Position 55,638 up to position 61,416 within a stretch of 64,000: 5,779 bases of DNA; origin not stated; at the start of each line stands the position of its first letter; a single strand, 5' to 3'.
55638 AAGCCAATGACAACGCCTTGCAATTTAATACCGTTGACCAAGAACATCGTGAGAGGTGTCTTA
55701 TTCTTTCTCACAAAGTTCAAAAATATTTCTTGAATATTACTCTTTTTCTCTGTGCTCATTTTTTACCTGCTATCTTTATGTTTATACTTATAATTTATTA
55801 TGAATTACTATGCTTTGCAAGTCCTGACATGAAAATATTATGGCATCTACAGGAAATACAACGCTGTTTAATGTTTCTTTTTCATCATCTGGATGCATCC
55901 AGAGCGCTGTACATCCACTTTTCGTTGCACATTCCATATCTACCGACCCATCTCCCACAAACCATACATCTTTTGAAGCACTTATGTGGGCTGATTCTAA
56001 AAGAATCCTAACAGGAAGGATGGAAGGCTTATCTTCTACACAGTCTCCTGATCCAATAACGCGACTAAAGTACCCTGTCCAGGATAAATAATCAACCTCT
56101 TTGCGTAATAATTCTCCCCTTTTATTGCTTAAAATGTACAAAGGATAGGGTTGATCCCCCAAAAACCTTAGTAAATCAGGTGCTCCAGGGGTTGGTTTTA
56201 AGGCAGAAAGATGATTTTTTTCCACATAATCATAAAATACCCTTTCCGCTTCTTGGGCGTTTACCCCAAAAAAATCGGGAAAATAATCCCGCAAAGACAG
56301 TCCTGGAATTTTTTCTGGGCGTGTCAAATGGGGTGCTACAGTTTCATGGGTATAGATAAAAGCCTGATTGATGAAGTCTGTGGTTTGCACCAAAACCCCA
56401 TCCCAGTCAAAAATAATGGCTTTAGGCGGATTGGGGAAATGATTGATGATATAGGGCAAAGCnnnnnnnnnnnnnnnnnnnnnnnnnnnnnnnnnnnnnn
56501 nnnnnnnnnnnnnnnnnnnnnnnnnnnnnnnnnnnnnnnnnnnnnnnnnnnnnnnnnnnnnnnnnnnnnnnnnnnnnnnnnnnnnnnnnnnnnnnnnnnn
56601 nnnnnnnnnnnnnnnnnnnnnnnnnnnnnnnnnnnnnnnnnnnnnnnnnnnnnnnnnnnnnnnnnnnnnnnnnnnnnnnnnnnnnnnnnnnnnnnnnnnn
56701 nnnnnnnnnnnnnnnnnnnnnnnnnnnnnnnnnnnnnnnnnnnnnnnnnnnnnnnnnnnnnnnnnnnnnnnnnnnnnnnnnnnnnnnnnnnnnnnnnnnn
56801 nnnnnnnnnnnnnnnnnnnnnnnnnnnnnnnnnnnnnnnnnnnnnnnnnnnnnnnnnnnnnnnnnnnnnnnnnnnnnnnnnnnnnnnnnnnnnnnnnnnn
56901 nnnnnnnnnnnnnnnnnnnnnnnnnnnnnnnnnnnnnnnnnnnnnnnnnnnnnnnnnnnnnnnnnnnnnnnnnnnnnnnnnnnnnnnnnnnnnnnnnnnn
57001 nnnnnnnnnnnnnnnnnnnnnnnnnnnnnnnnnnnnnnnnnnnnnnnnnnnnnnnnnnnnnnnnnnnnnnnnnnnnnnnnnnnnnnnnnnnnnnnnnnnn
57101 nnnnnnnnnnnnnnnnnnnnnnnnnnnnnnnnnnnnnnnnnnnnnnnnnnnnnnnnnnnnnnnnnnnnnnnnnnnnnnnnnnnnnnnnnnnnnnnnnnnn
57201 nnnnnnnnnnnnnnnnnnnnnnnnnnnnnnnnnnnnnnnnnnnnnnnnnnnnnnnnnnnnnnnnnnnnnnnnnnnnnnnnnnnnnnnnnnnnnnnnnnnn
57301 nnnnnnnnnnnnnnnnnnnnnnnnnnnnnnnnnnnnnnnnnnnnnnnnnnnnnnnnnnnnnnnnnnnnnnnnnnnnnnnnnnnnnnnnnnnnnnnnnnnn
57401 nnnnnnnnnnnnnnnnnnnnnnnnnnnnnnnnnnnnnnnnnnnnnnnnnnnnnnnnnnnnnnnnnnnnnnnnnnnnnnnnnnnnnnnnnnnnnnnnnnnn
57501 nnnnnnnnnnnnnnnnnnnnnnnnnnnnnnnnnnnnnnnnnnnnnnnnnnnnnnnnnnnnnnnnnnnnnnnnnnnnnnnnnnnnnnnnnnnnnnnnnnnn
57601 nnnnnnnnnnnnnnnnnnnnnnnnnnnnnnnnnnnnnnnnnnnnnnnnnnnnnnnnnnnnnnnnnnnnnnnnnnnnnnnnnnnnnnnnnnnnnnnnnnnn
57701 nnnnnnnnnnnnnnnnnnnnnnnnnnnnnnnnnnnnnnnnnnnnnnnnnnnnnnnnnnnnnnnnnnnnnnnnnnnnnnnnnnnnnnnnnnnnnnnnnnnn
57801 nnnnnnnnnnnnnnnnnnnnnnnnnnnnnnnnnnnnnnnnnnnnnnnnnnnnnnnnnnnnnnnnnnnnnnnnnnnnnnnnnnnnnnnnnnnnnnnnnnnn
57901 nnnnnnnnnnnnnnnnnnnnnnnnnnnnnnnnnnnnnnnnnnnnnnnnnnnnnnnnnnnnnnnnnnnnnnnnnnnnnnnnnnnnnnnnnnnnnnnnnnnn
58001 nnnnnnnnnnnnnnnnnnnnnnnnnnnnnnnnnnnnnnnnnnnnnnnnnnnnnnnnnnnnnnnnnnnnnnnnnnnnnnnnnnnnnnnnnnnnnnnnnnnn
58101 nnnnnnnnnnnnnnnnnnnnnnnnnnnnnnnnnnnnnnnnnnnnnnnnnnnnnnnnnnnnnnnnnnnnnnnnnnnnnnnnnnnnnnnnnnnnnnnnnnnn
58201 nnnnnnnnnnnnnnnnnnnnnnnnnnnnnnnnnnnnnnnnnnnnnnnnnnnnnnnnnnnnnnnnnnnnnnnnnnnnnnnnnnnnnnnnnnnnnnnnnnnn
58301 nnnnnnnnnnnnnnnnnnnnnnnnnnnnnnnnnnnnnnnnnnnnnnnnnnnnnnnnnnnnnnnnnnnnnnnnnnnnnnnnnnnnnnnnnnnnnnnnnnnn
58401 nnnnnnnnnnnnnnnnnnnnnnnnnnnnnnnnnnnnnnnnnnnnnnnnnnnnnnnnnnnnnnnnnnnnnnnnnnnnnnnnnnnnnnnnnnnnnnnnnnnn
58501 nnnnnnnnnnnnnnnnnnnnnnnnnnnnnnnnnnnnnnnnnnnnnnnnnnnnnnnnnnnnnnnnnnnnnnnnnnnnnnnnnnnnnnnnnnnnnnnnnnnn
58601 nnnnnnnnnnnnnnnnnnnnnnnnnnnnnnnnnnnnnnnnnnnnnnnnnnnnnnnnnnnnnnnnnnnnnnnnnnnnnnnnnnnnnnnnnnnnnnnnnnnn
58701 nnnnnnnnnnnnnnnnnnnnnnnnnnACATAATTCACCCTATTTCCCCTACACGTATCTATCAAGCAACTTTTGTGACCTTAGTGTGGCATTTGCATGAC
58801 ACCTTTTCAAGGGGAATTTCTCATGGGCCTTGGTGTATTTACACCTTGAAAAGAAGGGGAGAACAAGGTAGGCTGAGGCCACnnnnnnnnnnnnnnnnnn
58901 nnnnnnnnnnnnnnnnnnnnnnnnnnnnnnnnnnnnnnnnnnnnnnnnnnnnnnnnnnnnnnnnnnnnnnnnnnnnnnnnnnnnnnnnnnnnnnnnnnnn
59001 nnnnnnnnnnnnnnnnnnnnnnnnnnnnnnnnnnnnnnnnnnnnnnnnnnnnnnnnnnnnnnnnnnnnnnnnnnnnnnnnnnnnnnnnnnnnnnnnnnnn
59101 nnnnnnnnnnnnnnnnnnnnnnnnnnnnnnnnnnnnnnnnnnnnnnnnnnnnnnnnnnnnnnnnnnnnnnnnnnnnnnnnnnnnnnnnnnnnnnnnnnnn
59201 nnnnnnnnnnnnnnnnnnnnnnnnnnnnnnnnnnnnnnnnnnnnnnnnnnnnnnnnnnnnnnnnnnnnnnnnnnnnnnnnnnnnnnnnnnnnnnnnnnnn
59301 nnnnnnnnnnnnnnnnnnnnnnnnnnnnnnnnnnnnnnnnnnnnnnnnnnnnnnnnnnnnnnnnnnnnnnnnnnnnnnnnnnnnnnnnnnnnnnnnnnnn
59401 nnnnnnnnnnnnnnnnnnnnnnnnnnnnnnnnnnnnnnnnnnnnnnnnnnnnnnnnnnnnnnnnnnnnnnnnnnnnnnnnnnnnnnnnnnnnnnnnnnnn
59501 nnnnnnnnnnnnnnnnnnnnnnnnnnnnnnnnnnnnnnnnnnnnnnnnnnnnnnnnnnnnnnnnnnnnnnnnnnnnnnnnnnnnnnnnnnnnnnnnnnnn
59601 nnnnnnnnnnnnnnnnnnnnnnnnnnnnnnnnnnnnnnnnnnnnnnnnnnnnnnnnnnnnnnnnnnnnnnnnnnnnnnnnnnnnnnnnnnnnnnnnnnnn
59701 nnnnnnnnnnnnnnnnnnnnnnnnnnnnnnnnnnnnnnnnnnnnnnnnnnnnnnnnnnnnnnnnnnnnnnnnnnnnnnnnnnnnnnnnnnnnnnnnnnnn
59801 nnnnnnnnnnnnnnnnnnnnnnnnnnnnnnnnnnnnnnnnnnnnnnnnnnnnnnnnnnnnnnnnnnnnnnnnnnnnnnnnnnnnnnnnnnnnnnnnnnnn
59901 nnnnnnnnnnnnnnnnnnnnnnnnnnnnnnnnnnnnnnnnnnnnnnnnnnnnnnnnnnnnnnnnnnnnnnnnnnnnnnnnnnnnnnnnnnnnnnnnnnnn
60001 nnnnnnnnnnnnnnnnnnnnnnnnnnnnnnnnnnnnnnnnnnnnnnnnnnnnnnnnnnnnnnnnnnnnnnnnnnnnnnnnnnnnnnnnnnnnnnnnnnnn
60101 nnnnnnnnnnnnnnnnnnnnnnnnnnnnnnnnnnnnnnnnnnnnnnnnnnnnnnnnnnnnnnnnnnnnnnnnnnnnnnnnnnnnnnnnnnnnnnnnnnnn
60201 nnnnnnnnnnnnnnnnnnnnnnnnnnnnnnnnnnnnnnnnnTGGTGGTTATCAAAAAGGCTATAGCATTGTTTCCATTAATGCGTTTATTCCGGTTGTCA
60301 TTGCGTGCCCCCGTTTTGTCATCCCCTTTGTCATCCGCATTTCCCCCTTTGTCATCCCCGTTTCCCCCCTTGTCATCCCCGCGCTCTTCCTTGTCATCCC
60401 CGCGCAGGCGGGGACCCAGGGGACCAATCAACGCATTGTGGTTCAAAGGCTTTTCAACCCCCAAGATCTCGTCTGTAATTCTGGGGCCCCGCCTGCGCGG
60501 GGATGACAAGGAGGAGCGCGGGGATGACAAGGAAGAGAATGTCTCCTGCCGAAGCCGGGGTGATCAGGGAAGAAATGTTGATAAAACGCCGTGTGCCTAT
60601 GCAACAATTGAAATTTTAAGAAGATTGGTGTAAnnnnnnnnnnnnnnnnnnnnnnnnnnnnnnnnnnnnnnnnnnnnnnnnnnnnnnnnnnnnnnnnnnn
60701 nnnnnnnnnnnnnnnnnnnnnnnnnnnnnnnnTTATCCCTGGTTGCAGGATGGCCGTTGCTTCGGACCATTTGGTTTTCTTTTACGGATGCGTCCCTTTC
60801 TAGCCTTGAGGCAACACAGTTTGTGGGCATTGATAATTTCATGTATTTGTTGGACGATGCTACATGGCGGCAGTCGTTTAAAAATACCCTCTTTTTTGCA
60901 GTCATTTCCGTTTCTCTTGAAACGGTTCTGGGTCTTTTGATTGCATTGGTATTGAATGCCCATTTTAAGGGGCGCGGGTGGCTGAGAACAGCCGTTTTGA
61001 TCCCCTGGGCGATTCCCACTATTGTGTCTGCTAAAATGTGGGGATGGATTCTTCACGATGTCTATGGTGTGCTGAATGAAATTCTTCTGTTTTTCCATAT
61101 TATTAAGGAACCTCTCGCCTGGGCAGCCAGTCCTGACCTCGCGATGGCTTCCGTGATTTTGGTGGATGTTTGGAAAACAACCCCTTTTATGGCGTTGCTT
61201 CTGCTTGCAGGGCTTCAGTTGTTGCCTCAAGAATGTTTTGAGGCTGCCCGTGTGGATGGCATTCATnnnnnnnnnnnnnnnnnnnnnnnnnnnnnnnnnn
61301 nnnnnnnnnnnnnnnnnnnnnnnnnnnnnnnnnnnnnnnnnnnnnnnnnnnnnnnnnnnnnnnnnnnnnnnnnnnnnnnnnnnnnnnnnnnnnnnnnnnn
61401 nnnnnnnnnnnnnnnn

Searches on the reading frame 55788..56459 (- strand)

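Call 26: search_protein_families(library=pfam, proteins=[window:55788-56459:-], max_evalue=0.01)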
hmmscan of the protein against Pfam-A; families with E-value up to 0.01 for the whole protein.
window:55788-56459:- (223 aa): 4 families
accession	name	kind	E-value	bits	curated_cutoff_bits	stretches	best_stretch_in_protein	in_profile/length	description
PF13419.12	HAD_2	-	8.2e-25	88.4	23.8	1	15-187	1-177/178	Haloacid dehalogenase-like hydrolase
PF00702.32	Hydrolase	-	3.4e-13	50.8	26.4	1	13-179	2-188/191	haloacid dehalogenase-like hydrolase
PF13344.12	Hydrolase_6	-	0.00019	21.9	27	0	88-117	14-43/101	Haloacid dehalogenase-like hydrolase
PF12710.13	HAD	-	0.0007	20.5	27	1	15-178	1-188/189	haloacid dehalogenase-like hydrolase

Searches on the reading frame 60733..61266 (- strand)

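Call 67: search_protein_families(library=pfam, proteins=[window:60733-61266:-], max_evalue=0.1)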
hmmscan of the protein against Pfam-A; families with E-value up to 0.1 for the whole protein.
window:60733-61266:- (177 aa): 1 family
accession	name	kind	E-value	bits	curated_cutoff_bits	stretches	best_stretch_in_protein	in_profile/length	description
PF15384.11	PAXX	-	0.087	12.9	25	0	15-61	136-183/194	PAXX, PAralog of XRCC4 and XLF, also called C9orf142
